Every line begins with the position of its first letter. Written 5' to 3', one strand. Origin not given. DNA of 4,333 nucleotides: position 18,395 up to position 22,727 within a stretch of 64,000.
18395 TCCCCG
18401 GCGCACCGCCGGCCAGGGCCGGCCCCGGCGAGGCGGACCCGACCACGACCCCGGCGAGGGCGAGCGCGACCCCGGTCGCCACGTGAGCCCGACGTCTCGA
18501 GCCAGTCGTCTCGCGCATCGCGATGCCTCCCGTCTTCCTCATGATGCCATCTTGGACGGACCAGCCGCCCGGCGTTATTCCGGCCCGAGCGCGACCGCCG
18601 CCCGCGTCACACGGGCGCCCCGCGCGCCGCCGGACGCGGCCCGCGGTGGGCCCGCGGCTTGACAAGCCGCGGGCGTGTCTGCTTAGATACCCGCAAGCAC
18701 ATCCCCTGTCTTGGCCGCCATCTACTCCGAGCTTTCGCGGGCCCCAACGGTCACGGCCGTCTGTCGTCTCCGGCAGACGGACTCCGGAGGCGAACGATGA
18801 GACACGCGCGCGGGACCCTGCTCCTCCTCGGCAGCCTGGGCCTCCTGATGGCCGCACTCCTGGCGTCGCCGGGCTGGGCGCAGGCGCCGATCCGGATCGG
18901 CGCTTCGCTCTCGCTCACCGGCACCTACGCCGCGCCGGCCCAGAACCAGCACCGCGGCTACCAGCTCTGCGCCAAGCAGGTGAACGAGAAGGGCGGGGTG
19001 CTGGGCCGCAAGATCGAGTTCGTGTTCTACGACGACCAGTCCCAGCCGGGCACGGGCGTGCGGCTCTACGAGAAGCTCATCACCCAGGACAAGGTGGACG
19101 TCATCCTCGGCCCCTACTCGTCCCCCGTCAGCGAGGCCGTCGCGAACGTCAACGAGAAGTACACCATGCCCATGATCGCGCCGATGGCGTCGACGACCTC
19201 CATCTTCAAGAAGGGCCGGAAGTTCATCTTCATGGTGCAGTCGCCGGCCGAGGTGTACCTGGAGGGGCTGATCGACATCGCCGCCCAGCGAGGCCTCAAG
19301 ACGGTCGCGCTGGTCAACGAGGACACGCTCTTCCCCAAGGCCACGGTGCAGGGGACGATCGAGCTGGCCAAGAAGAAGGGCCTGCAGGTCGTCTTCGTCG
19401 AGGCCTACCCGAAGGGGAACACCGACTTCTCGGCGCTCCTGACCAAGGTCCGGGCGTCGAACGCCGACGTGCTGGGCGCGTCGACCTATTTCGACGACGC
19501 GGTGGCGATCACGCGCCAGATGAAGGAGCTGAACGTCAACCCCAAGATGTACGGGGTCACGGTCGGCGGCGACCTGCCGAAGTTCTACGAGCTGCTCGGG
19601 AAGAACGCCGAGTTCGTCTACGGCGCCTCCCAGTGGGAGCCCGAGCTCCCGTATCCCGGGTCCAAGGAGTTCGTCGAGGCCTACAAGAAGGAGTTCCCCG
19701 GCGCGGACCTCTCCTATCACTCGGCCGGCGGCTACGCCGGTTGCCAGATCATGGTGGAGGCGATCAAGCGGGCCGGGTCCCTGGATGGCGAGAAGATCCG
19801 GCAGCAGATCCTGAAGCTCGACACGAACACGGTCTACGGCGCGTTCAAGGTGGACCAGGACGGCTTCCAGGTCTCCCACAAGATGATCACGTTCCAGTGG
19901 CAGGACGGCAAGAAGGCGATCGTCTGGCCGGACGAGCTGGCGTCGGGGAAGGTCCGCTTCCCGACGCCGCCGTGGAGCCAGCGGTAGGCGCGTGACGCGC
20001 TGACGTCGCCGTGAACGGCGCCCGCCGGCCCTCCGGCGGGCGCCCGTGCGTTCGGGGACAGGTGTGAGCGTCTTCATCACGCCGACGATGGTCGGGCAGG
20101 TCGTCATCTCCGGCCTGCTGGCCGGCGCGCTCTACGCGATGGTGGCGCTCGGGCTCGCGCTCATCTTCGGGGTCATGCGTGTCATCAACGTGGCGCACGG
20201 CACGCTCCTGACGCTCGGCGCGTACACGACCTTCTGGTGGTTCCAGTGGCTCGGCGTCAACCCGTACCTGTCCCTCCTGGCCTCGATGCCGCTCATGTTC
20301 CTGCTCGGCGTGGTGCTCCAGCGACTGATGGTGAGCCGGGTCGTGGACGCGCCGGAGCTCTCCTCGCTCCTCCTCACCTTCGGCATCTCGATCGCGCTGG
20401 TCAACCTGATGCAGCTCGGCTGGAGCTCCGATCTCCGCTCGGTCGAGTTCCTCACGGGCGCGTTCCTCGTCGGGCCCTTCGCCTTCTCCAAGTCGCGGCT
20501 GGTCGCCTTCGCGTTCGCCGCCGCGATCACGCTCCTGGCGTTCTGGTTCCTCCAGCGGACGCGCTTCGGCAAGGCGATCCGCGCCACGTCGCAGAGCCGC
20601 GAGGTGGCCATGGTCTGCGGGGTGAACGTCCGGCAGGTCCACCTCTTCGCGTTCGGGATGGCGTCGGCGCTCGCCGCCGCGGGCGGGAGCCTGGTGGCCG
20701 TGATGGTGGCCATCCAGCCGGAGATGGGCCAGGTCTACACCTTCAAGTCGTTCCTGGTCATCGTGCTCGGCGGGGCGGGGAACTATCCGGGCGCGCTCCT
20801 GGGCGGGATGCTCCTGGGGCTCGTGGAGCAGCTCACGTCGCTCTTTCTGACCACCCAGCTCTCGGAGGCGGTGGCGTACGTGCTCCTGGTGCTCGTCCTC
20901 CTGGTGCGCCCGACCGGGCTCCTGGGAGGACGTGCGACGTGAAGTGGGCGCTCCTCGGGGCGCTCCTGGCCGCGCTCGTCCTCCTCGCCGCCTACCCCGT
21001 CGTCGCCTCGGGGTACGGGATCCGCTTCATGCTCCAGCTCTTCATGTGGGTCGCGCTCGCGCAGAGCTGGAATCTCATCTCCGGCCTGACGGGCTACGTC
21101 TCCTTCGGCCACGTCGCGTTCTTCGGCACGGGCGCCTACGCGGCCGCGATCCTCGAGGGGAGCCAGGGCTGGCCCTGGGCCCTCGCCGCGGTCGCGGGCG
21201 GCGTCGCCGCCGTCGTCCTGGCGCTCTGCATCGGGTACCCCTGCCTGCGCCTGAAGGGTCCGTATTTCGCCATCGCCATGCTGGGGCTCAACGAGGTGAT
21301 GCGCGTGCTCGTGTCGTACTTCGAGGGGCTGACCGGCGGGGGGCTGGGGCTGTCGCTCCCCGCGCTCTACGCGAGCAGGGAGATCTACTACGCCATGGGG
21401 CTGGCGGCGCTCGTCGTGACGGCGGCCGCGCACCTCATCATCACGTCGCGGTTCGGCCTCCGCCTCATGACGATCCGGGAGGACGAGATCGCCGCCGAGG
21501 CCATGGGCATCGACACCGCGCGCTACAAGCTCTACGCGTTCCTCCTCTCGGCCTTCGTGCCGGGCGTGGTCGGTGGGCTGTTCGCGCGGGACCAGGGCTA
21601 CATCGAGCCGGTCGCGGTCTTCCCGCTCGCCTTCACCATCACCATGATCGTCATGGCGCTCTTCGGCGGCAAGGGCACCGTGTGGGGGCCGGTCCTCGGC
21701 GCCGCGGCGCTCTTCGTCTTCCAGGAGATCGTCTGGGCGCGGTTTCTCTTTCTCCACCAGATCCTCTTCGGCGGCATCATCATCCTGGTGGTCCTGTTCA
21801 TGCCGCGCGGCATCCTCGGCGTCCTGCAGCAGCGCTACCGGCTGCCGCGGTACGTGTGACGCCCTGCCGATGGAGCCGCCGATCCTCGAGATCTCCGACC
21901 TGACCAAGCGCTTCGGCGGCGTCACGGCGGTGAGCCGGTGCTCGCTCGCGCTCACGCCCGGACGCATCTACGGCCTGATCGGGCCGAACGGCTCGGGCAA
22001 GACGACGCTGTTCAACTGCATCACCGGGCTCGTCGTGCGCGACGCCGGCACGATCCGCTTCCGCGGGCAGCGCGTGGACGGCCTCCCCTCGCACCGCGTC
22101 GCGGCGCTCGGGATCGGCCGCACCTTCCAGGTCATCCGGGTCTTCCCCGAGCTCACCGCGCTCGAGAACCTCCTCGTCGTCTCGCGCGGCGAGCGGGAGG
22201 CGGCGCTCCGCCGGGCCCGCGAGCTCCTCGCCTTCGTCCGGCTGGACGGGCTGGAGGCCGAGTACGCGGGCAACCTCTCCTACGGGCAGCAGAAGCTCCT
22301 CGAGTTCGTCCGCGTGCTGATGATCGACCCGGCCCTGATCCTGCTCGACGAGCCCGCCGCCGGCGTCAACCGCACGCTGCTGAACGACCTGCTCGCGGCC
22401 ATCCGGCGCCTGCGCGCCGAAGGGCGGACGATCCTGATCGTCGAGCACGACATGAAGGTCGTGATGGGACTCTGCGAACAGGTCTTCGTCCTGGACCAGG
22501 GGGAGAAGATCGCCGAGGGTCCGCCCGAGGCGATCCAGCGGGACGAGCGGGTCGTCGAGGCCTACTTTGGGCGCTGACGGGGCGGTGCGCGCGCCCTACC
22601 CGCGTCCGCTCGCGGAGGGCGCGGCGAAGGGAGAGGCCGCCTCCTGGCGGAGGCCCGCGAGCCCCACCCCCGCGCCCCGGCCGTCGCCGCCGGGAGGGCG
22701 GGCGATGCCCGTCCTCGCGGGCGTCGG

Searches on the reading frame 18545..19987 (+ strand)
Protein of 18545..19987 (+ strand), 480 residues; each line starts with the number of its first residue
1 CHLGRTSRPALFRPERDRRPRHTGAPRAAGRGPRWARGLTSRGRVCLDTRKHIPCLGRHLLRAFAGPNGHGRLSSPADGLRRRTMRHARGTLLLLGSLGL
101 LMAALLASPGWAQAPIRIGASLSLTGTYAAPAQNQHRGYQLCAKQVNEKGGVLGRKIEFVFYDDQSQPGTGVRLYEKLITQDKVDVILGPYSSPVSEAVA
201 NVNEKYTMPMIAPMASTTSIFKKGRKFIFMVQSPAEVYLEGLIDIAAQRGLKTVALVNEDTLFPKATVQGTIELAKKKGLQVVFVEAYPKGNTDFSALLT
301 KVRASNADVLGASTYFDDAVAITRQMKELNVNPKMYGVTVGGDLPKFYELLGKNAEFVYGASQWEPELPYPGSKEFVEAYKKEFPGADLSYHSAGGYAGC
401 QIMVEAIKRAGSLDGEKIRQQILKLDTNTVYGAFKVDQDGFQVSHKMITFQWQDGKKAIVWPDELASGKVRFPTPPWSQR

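Call 52: search_protein_families(library=pfam, proteins=[window:18545-19987:+], max_evalue=0.00001)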
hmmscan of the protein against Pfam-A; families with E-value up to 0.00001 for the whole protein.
window:18545-19987:+ (480 aa): 3 families
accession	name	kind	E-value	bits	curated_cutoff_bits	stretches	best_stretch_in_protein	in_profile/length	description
PF13458.12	Peripla_BP_6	-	3.4e-76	257.6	31.7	1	115-456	1-343/343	Periplasmic binding protein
PF13433.12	Peripla_BP_5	-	6.3e-33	114.8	27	1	116-462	1-347/363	Periplasmic binding protein domain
PF01094.35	ANF_receptor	-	9.5e-23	81.2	25.4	1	143-452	10-350/353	Receptor family ligand binding region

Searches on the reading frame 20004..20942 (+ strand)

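Call 52: search_protein_families(library=pfam, proteins=[window:20004-20942:+], max_evalue=0.00001)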
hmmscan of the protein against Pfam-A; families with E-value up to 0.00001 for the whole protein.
window:20004-20942:+ (312 aa): 1 family
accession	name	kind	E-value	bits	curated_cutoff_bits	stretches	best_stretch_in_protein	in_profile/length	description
PF02653.21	BPD_transp_2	-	5.2e-42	144.3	26.8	1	35-299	3-269/269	Branched-chain amino acid transport system / permease component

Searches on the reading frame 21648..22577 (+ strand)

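Call 52: search_protein_families(library=pfam, proteins=[window:21648-22577:+], max_evalue=0.00001)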
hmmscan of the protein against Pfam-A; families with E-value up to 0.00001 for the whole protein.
window:21648-22577:+ (309 aa): 3 families
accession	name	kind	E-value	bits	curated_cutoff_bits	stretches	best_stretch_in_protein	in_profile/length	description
PF00005.33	ABC_tran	-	8e-29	101.4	25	1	97-237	3-136/137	ABC transporter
PF12399.14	BCA_ABC_TP_C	-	5.2e-10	39.2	25.5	1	286-308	1-23/27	Branched-chain amino acid ATP-binding cassette transporter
PF13304.12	AAA_21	-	4.4e-09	37.3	27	0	107-141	1-40/304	AAA domain, putative AbiEii toxin, Type IV TA system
